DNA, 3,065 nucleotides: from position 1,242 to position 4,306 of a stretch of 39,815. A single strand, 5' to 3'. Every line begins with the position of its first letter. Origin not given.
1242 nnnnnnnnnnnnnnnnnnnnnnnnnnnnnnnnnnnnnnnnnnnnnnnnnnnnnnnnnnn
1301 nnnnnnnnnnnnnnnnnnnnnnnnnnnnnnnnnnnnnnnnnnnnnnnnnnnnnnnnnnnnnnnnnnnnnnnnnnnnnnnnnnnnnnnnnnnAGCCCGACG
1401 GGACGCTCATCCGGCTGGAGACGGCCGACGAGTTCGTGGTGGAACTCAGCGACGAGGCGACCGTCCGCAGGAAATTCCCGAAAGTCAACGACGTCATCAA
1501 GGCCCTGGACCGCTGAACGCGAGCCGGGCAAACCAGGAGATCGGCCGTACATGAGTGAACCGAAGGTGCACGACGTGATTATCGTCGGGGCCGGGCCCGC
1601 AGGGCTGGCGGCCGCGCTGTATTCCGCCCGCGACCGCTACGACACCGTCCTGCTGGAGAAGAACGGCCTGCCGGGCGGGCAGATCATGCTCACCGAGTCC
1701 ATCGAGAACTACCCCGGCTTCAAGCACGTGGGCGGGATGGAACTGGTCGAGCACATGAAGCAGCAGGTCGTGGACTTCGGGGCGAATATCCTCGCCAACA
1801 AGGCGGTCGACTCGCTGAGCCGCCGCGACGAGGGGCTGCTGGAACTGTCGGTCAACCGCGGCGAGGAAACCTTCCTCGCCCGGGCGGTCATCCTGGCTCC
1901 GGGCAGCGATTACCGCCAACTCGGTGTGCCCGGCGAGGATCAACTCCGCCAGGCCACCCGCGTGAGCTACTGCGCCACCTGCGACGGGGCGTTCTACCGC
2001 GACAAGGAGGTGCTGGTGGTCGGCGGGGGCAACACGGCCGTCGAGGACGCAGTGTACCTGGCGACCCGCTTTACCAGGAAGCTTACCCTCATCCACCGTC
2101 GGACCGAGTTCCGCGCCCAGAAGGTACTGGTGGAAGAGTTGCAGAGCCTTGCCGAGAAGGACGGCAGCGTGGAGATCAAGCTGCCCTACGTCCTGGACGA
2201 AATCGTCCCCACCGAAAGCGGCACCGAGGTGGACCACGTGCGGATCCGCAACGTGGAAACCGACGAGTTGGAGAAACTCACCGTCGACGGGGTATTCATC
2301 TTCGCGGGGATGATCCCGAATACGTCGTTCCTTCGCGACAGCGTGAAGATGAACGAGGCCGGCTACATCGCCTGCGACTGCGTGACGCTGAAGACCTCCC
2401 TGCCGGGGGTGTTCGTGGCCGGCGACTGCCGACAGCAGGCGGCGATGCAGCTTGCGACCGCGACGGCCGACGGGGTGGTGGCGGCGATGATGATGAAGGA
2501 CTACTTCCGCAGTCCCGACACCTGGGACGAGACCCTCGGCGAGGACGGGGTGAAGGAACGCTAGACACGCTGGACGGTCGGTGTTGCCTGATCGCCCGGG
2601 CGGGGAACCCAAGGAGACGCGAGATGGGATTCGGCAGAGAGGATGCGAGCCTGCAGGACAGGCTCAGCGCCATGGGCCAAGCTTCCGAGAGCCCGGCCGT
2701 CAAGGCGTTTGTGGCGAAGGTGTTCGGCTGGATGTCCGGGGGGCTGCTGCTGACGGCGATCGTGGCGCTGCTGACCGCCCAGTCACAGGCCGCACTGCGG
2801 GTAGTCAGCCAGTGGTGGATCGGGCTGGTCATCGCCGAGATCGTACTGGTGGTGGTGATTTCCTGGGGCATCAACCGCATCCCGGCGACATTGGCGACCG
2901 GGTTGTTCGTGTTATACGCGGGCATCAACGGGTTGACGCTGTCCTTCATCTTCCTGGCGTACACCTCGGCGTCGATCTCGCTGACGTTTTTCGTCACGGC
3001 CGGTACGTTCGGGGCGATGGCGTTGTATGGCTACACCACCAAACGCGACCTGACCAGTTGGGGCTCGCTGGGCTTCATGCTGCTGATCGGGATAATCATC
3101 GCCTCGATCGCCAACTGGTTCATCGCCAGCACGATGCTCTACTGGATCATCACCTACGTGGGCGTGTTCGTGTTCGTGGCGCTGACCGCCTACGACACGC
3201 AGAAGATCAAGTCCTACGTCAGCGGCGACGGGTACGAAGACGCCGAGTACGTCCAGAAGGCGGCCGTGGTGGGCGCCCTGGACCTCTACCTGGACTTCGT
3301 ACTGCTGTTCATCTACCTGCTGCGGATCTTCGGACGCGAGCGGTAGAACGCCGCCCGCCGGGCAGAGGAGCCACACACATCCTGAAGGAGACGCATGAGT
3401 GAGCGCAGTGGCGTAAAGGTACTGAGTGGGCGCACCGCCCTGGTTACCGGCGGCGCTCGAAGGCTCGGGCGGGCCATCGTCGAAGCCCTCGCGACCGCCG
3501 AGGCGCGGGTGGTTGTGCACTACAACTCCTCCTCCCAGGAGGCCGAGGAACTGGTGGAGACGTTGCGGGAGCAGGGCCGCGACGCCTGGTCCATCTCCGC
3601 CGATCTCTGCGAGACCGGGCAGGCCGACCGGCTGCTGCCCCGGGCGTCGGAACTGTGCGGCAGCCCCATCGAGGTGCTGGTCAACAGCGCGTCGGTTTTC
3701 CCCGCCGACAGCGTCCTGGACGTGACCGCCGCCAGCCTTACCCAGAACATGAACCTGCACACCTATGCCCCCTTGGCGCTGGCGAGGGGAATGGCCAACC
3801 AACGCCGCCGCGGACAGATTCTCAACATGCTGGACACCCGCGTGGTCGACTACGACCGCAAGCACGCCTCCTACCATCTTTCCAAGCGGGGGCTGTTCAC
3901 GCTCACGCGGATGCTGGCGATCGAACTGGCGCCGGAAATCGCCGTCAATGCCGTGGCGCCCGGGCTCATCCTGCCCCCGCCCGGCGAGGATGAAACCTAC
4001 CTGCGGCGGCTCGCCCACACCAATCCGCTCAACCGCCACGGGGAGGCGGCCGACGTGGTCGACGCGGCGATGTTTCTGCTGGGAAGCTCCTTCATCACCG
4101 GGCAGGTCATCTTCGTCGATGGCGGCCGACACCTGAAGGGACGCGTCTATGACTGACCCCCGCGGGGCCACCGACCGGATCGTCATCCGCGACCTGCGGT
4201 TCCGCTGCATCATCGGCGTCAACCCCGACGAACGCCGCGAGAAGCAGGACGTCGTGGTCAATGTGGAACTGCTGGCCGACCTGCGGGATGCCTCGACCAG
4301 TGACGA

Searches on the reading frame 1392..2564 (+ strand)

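Call 8: search_protein_families(library=pfam, proteins=[window:1392-2564:+], max_evalue=0.001)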
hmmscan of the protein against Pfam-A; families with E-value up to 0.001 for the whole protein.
window:1392-2564:+ (390 aa): 12 families
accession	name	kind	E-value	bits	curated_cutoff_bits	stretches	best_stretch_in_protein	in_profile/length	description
PF07992.20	Pyr_redox_2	-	9.3e-47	160.3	26.1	1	60-361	1-291/291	Pyridine nucleotide-disulphide oxidoreductase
PF13738.12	Pyr_redox_3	-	1.2e-23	84.3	30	1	111-344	76-305/305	Pyridine nucleotide-disulphide oxidoreductase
PF01266.30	DAO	-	3.8e-11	43.6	27.9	1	61-96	1-37/353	FAD dependent oxidoreductase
PF00890.30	FAD_binding_2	-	9.1e-10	38.7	20.4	1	61-98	1-38/414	FAD binding domain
PF03486.20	HI0933_like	-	1.8e-09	37.8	50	1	60-100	1-41/244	HI0933-like protein Rossmann domain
PF12831.13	FAD_oxidored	-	1.4e-08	34.9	27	1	61-98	1-38/416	FAD dependent oxidoreductase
PF00070.33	Pyr_redox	-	1.6e-08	35.4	22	1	207-284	2-78/82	Pyridine nucleotide-disulphide oxidoreductase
PF13450.12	NAD_binding_8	-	3.3e-08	34.1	21.9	1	64-119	1-52/68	NAD(P)-binding Rossmann-like domain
PF01946.23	Thi4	-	1.2e-07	31.7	26.2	1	59-99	17-58/235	Thi4 family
PF13434.12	Lys_Orn_oxgnase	-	4e-06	26.6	21.3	0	122-242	108-227/339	L-lysine 6-monooxygenase/L-ornithine 5-monooxygenase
PF01134.28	GIDA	-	1.1e-05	25.2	22.1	1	61-115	1-46/391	Glucose inhibited division protein A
PF01494.25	FAD_binding_3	-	0.00018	21.3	22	0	61-90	3-32/349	FAD binding domain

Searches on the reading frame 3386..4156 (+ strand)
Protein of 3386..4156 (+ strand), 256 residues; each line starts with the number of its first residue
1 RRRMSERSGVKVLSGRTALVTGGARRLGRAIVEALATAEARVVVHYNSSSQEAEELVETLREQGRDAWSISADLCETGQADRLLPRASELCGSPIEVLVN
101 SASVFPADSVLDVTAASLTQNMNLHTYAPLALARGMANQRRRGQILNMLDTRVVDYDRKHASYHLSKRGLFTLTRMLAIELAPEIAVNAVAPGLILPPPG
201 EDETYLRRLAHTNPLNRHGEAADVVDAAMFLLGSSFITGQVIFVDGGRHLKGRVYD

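Call 8: search_protein_families(library=pfam, proteins=[window:3386-4156:+], max_evalue=0.001)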
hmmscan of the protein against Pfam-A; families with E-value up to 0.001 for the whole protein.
window:3386-4156:+ (256 aa): 4 families
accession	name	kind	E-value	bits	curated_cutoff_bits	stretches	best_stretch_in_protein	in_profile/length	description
PF13561.12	adh_short_C2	-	7e-34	117.9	27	1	25-249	6-236/236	Enoyl-(Acyl carrier protein) reductase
PF00106.31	adh_short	-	1.1e-25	90.7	26.6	1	17-196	2-183/195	short chain dehydrogenase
PF08659.16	KR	-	3.7e-09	37.2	22.6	1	17-123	2-110/180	KR domain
PF23441.1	SDR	-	6.1e-05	23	27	1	13-249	5-256/258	SDR-like rossmann domain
